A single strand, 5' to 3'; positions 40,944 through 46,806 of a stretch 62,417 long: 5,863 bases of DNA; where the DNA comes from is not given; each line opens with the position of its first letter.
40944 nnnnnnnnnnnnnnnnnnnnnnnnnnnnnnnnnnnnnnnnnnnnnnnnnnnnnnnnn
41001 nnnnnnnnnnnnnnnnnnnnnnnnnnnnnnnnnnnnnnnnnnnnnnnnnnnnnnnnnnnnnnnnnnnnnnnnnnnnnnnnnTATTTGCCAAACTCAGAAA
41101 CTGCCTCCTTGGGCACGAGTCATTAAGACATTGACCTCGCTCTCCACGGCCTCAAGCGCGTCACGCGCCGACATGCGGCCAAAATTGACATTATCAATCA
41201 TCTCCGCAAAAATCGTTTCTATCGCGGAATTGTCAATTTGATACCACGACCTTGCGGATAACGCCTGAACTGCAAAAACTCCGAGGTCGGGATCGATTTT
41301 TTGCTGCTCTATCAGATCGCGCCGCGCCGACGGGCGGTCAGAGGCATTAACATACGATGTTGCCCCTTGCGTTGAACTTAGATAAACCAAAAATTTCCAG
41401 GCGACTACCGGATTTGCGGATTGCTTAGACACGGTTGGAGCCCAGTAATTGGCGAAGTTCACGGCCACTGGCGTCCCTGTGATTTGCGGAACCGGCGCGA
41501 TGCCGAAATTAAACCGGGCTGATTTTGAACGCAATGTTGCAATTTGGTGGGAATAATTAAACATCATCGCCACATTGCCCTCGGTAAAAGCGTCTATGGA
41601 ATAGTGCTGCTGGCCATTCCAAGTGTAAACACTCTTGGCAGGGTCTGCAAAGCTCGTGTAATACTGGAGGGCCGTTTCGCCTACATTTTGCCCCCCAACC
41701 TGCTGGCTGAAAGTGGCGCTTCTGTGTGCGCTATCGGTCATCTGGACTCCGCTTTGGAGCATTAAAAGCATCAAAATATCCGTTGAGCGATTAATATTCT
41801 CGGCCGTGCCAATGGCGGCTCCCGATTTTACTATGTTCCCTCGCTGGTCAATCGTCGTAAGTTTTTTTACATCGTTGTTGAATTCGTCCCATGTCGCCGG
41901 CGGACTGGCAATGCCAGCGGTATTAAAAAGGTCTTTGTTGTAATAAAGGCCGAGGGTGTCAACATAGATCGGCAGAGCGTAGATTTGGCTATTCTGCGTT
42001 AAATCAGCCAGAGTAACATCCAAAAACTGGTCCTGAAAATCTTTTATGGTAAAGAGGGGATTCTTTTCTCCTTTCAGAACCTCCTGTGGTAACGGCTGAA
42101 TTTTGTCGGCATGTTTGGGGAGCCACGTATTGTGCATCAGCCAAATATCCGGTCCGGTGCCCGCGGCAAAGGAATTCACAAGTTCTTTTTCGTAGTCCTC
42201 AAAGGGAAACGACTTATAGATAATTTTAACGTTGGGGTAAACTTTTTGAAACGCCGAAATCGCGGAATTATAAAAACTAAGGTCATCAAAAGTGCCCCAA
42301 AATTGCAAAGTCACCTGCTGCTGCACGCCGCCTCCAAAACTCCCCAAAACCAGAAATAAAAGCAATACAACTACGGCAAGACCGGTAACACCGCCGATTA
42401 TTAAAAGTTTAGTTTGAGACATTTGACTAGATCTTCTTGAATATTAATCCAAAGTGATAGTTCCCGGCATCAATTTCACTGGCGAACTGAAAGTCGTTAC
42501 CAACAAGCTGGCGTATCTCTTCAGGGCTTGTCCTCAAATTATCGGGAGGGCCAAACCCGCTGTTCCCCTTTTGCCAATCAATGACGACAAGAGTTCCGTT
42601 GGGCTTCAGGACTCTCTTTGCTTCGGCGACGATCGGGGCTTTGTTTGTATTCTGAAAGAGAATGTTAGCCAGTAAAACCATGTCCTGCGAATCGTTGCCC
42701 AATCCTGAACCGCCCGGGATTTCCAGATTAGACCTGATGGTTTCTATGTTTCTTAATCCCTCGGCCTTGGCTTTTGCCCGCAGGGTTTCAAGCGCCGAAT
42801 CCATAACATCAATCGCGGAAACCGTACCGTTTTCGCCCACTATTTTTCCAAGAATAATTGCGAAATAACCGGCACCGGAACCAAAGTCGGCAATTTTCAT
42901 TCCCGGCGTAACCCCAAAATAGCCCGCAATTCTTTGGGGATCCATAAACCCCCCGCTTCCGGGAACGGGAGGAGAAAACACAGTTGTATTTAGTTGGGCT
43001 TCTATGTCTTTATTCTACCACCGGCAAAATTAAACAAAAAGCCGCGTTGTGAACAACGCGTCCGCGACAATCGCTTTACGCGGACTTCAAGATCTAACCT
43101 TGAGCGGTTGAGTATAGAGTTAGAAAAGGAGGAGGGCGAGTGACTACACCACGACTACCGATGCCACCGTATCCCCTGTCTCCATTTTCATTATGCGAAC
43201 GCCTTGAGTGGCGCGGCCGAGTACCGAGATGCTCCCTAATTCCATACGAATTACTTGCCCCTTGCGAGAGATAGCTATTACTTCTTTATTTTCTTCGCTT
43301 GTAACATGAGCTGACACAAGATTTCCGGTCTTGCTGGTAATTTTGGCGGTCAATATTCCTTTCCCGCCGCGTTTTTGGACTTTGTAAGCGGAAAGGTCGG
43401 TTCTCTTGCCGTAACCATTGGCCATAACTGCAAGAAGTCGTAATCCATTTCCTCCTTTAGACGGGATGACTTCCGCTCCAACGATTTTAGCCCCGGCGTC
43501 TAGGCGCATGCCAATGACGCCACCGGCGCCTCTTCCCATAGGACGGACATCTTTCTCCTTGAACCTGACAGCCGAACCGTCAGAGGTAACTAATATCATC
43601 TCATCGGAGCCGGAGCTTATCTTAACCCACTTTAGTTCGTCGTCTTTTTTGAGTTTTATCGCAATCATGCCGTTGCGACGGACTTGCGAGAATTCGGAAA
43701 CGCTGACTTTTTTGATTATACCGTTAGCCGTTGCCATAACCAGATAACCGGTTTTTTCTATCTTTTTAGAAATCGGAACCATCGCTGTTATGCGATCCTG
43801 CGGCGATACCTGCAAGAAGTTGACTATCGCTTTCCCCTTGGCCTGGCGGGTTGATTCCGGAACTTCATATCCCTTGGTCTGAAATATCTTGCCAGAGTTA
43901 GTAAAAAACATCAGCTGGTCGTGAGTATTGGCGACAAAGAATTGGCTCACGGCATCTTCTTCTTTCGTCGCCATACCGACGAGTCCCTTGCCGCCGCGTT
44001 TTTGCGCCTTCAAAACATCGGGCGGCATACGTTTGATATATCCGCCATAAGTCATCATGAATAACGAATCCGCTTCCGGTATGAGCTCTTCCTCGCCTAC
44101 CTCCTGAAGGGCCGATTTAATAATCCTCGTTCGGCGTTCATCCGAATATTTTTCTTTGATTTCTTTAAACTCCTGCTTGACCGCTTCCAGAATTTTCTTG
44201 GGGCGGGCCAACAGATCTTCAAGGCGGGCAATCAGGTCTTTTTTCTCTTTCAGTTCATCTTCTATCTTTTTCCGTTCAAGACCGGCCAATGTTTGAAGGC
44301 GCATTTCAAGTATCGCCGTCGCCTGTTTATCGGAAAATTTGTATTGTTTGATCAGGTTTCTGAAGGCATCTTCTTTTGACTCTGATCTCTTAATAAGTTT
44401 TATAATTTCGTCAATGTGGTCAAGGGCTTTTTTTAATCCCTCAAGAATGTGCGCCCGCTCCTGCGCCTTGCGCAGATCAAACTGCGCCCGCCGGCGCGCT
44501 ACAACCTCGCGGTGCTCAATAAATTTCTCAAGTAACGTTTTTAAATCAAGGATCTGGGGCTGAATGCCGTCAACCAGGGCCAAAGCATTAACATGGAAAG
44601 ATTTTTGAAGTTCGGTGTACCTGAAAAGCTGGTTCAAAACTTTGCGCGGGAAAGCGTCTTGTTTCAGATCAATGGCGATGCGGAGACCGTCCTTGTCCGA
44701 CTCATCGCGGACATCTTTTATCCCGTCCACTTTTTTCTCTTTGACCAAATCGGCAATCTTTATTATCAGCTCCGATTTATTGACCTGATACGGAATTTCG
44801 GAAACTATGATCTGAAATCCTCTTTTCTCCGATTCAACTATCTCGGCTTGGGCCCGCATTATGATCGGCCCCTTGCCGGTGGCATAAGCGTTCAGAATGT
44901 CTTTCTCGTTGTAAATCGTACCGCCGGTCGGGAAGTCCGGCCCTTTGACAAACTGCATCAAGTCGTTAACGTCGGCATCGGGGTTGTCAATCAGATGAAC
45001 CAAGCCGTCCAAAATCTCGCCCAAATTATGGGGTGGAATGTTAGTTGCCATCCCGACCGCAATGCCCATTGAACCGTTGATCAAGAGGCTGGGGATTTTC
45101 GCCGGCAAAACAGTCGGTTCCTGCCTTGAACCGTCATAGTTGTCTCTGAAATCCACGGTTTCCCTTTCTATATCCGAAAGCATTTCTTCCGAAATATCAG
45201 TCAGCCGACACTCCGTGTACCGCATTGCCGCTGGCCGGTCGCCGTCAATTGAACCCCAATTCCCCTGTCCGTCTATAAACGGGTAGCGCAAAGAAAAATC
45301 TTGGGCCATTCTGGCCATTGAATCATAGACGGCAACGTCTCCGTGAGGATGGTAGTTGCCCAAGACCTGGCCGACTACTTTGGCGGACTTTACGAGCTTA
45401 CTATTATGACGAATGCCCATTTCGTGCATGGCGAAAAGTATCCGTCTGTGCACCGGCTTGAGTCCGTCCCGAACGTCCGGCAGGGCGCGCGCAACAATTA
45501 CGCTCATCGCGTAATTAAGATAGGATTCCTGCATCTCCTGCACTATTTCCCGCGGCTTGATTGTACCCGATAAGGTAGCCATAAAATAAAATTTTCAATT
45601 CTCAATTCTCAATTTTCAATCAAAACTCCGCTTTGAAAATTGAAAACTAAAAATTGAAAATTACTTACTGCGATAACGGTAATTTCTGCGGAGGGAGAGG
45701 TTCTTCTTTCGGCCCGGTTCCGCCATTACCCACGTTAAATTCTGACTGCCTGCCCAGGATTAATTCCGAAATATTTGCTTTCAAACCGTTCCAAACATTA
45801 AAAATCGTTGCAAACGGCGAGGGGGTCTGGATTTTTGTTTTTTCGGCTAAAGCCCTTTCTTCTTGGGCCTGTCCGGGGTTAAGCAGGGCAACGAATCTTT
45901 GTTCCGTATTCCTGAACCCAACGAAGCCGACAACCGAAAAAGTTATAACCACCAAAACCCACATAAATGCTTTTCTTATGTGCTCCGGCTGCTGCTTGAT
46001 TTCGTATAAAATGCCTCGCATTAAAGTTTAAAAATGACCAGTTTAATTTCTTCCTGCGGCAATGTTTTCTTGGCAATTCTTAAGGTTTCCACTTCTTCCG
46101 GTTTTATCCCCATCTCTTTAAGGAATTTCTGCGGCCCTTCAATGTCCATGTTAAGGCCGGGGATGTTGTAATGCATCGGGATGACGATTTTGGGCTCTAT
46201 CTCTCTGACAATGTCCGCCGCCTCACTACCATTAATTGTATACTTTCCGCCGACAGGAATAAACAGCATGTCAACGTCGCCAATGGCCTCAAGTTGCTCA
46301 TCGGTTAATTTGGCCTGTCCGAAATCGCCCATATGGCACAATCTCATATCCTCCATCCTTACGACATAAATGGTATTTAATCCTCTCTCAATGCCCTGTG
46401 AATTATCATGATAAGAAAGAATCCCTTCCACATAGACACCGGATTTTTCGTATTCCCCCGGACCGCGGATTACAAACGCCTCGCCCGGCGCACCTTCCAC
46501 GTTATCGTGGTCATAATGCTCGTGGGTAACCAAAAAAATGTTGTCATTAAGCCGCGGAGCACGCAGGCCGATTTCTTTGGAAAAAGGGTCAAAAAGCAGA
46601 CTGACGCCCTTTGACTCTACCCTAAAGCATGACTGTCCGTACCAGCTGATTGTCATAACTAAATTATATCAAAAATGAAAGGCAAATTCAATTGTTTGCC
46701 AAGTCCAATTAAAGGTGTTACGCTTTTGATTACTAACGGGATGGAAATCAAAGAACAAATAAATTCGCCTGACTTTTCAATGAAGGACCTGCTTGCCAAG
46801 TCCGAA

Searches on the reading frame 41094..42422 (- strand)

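Call 100: search_protein_families(library=ncbifam, proteins=[window:41094-42422:-], max_evalue=0.00001)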
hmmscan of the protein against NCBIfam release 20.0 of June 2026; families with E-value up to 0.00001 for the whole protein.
window:41094-42422:- (442 aa): 5 families
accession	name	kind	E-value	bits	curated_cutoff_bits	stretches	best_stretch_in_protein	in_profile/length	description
NF007011.0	PRK09474.1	equivalog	6.5e-14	51.5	291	1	83-189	75-166/396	maltose/maltodextrin ABC transporter substrate-binding protein MalE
NF053763.1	ABCarbgalBndGanS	equivalog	9.4e-12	44.4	700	1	36-193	38-181/420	galactooligosaccharide ABC transporter substrate-binding protein GanS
NF008211.0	PRK10974.1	equivalog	5.3e-10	38.4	411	1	142-356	133-341/439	sn-glycerol-3-phosphate ABC transporter substrate-binding protein UgpB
TIGR03850.1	bind_CPR_0540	equivalog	8.7e-09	34.5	299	1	50-182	49-185/437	carbohydrate ABC transporter substrate-binding protein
TIGR03851.1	chitin_NgcE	equivalog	1.9e-06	27.1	399.65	0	53-182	58-187/450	N-acetylglucosamine/diacetylchitobiose ABC transporter substrate-binding protein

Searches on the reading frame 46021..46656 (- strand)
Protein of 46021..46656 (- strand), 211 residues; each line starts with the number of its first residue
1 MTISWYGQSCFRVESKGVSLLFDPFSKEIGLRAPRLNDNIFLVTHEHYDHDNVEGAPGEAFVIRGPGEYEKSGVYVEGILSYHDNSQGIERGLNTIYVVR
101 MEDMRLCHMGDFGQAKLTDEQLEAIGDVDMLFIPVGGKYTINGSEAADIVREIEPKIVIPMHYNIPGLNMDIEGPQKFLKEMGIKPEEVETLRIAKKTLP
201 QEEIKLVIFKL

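Call 60: search_protein_families(library=pfam, proteins=[window:46021-46656:-], max_evalue=0.001)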
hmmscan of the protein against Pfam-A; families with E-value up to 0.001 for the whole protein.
window:46021-46656:- (211 aa): 2 families
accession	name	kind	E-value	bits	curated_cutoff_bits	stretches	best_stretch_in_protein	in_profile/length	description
PF13483.12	Lactamase_B_3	-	7e-47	159.8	24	1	2-162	1-160/160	Beta-lactamase superfamily domain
PF12706.13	Lactamase_B_2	-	1.3e-08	35.1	27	1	83-163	112-200/200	Beta-lactamase superfamily domain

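Call 61: search_protein_families(library=ncbifam, proteins=[window:46021-46656:-], max_evalue=0.001)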
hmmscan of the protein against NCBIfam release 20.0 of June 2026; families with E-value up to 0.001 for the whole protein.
window:46021-46656:- (211 aa): 1 family
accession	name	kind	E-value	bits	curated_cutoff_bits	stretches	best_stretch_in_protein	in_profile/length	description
NF001911.0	PRK00685.1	equivalog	6.2e-24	84.8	144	2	84-193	116-221/228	metal-dependent hydrolase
